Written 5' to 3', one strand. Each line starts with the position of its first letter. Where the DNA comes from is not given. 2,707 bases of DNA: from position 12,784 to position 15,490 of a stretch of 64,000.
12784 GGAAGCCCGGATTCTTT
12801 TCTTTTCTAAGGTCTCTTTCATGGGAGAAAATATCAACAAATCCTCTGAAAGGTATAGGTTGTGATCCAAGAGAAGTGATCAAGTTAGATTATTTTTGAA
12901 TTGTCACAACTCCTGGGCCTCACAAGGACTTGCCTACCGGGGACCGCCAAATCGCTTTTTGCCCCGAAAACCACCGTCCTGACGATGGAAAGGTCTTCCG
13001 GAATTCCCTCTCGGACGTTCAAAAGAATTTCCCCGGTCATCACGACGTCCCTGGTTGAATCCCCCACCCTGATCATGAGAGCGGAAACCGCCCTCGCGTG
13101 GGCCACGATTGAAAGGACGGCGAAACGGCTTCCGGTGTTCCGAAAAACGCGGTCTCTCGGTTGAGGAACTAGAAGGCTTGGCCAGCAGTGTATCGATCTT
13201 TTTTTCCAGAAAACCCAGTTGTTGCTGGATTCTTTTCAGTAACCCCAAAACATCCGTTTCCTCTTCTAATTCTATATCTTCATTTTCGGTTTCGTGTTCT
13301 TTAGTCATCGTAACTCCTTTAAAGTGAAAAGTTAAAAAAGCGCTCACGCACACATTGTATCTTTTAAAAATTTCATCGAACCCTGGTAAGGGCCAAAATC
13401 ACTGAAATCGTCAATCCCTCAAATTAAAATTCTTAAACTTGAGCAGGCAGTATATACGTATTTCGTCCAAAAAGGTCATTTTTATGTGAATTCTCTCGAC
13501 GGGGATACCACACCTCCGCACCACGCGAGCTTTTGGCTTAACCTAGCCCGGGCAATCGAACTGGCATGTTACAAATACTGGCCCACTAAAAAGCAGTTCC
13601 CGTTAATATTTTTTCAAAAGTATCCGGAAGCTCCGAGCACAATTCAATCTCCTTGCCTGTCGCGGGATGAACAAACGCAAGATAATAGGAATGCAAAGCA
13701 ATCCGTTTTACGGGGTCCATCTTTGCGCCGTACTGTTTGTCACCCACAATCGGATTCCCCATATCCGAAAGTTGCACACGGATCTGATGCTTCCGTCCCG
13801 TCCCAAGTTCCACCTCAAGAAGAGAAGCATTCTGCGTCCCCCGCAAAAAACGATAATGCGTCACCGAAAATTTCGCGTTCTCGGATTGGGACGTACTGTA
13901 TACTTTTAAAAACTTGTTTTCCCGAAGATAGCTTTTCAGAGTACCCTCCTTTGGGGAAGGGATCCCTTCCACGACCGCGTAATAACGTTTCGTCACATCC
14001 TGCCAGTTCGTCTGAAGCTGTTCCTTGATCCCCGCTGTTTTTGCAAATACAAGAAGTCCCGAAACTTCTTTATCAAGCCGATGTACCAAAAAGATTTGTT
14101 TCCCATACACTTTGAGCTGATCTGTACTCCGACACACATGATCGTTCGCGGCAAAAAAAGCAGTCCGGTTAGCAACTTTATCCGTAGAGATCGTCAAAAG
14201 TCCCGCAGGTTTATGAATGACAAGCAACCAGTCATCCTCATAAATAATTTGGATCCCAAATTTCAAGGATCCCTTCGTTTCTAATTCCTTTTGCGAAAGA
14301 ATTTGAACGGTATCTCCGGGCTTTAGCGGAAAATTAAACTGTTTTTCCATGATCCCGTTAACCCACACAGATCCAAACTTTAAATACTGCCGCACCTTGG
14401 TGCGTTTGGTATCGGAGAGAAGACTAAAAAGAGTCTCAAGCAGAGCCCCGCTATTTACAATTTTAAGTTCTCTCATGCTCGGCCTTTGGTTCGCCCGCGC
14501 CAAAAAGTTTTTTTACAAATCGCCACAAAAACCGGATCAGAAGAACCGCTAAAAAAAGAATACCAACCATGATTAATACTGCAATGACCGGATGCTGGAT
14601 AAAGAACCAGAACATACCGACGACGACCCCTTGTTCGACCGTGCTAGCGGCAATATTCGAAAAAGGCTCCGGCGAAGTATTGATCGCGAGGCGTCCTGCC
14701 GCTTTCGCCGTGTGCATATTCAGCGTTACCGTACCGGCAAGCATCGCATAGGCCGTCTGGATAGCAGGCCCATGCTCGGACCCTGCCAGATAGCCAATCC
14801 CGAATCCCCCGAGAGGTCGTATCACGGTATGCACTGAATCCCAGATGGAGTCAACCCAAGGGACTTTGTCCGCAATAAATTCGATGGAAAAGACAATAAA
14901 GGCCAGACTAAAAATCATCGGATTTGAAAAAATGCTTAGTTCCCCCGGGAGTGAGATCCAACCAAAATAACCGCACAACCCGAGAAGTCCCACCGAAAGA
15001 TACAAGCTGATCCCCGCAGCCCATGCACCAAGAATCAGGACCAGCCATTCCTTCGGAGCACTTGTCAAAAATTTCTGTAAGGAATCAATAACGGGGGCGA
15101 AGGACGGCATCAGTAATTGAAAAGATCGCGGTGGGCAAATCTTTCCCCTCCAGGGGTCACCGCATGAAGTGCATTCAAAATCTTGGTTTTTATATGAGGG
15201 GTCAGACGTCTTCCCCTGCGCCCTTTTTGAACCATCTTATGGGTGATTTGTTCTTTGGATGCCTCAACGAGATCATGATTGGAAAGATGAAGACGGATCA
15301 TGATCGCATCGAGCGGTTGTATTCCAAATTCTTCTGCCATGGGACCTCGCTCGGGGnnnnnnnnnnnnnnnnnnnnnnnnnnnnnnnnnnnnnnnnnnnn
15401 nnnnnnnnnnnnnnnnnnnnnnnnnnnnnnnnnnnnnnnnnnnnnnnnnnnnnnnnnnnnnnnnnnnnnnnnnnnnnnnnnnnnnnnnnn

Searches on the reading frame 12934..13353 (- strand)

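Call 23: search_protein_families(library=ncbifam, proteins=[window:12934-13353:-], max_evalue=0.01)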
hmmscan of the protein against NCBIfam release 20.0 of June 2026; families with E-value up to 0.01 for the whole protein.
window:12934-13353:- (139 aa): 0 families

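Call 24: search_protein_families(library=pfam, proteins=[window:12934-13353:-], max_evalue=10)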
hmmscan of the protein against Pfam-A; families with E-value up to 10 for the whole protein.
window:12934-13353:- (139 aa): 1 family
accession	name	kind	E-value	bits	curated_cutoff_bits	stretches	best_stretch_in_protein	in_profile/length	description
PF03520.19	KCNQ_channel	-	0.054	13.7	25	1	18-57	140-179/189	KCNQ voltage-gated potassium channel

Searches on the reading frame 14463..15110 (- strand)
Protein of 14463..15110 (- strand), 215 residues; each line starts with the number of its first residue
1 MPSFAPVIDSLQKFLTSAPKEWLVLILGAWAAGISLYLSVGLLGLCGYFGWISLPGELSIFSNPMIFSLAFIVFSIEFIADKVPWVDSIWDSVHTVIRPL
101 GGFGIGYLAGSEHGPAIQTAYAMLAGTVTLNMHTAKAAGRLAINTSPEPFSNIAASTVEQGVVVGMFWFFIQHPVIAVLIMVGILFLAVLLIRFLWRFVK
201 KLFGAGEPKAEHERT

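Call 3: search_protein_families(library=pfam, proteins=[window:14463-15110:-], max_evalue=0.01)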
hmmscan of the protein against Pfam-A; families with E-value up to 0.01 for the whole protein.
window:14463-15110:- (215 aa): 1 family
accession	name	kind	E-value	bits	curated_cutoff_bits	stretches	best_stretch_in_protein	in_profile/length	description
PF13548.11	DUF4126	-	2.3e-43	148.4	27.5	1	29-193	8-174/175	Domain of unknown function (DUF4126)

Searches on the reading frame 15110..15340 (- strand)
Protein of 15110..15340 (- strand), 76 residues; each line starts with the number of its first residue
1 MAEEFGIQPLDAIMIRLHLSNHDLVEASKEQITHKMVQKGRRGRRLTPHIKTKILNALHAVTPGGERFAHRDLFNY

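Call 3: search_protein_families(library=pfam, proteins=[window:15110-15340:-], max_evalue=0.01)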
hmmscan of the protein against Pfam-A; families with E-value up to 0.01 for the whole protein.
window:15110-15340:- (76 aa): 0 families

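Call 23: search_protein_families(library=ncbifam, proteins=[window:15110-15340:-], max_evalue=0.01)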
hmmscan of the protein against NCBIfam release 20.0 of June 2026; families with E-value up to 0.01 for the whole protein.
window:15110-15340:- (76 aa): 0 families

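Call 24: search_protein_families(library=pfam, proteins=[window:15110-15340:-], max_evalue=10)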
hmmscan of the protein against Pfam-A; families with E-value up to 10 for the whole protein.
window:15110-15340:- (76 aa): 1 family
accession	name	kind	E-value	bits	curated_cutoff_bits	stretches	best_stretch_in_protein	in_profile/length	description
PF05491.19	RuvB_C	-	0.23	11.9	24.7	1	32-48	49-65/72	RuvB C-terminal winged helix domain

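Call 56: search_protein_families(library=phrogs, proteins=[window:15113-15340:-], max_evalue=1)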
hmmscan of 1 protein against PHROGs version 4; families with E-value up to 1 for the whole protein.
window:15113-15340:- (76 aa): 1 family
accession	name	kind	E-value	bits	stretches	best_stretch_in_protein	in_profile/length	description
phrog_27879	-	unknown function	0.082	13.8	1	38-56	35-53/57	-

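Call 57: find_homologous_proteins(query=window:15110-15340:-)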
Query window:15110-15340:- (76 aa): 55 proteins with E <= 0.001 among 57 candidates.
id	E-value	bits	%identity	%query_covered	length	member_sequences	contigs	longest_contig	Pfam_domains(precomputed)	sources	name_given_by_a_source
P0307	2.3e-42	159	99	100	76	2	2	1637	-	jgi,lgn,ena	jgi:hypothetical protein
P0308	1.3e-39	151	92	100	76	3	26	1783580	-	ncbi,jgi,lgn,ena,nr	ncbi:MAG: hypothetical protein BWY44_01385 [Candidatus Omnitrophica bacterium ADurb.Bin292]|jgi:Tfp 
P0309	1.3e-30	122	76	100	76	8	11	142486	-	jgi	jgi:hypothetical protein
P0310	7.9e-30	120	76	100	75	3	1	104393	-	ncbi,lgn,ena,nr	ncbi:MAG: hypothetical protein BWY42_00199 [Candidatus Omnitrophica bacterium ADurb.Bin277]|nr:MAG: 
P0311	1.1e-27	113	72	97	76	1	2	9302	-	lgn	-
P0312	1.6e-27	112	76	95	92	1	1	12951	-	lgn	-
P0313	1.8e-27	112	64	97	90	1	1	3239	-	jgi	jgi:hypothetical protein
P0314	5.0e-27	111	73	97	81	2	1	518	-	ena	-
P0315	2.4e-26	109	72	97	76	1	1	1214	-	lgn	-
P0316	3.2e-25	105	70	100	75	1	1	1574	-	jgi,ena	-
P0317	6.3e-25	104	68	99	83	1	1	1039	-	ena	-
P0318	8.9e-25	104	70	96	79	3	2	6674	-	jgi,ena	jgi:hypothetical protein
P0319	9.3e-25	104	70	96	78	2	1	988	-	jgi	jgi:hypothetical protein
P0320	2.2e-24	103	73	96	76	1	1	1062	-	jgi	jgi:glycerol-3-phosphate dehydrogenase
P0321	1.5e-23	100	65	97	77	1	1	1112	-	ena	-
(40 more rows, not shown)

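Call 62: predict_structure(alignment_id=A3)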
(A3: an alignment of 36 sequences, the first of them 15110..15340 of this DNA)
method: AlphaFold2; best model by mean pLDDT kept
length: 76 residues; sequences in the alignment: 36
mean_pLDDT: 86.8   pTM: 0.75
mean pLDDT of the five models: 86.8, 86.8, 86.1, 85.9, 85.9
residues with pLDDT >= 90: 47; 70-90: 23; 50-70: 3; < 50: 3
segments of 3 or more residues with pLDDT < 50: 1-3
pLDDT, mean of each block of 10 residues (from residue 1): 65 91 92 94 92 93 83 85
secondary structure, 60 per line:
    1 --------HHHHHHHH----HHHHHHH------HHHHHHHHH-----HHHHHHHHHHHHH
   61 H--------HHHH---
elements in order: H9-16 H21-27 H34-42 H48-61 H70-73

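Call 65: fold_search(model_id=the predicted structure, library=pdb)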
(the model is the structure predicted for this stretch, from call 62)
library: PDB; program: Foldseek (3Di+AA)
matches with E <= 10: 189; with E <= 0.001: 0
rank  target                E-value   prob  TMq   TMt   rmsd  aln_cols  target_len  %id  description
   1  1y7y_B                1.5e-01  0.97  0.60  0.68   2.9        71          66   24  High-resolution crystal structure of the restriction-modification controller protein C.AhdI from Aeromonas hydrophila (released 2005-02-22)
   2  3f52_A                2.0e-01  0.92  0.51  0.51   2.6        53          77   17  Crystal structure of the clp gene regulator ClgR from C. glutamicum (released 2008-11-18)
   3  28tn_A                2.7e-01  0.97  0.67  0.75   2.0        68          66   22  Structure of a lambda repressor-like protein from Escherichia coli (released 2026-03-11)
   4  3f51_B                2.9e-01  0.91  0.53  0.45   2.3        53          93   21  Crystal Structure of the clp gene regulator ClgR from Corynebacterium glutamicum (released 2008-11-18)
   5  1y7y_A                3.1e-01  0.92  0.60  0.65   3.1        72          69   24  High-resolution crystal structure of the restriction-modification controller protein C.AhdI from Aeromonas hydrophila (released 2005-02-22)
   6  3f51_C                3.3e-01  0.87  0.51  0.44   2.6        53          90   21  Crystal Structure of the clp gene regulator ClgR from Corynebacterium glutamicum (released 2008-11-18)
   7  3f51_D                4.0e-01  0.87  0.52  0.44   2.4        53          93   21  Crystal Structure of the clp gene regulator ClgR from Corynebacterium glutamicum (released 2008-11-18)
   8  2b5a_B                4.0e-01  0.85  0.54  0.54   2.9        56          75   21  C.BclI, Control Element of the BclI Restriction-Modification System (released 2006-01-03)
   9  2cro                  4.2e-01  0.87  0.53  0.61   2.3        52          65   19  STRUCTURE OF PHAGE 434 CRO PROTEIN AT 2.35 ANGSTROMS RESOLUTION (released 1989-10-15)
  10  4i6u_A                4.2e-01  0.85  0.52  0.51   2.5        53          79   19  Crystal Structure of a Y37F mutant of the Restriction-Modification Controller Protein C.Esp1396I (released 2013-11-13)
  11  3f51_A                4.2e-01  0.84  0.51  0.43   2.5        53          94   21  Crystal Structure of the clp gene regulator ClgR from Corynebacterium glutamicum (released 2008-11-18)
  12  2b5a_C                4.5e-01  0.85  0.55  0.55   2.9        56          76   21  C.BclI, Control Element of the BclI Restriction-Modification System (released 2006-01-03)
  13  3f51_F                4.8e-01  0.84  0.53  0.44   2.4        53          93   21  Crystal Structure of the clp gene regulator ClgR from Corynebacterium glutamicum (released 2008-11-18)
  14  2b5a_A                5.5e-01  0.82  0.54  0.53   2.9        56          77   21  C.BclI, Control Element of the BclI Restriction-Modification System (released 2006-01-03)
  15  7t5u                  5.8e-01  0.54  0.47  0.52   4.5        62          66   16  Structure of E. coli MS115-1 CapH N-terminal domain (released 2022-09-14)
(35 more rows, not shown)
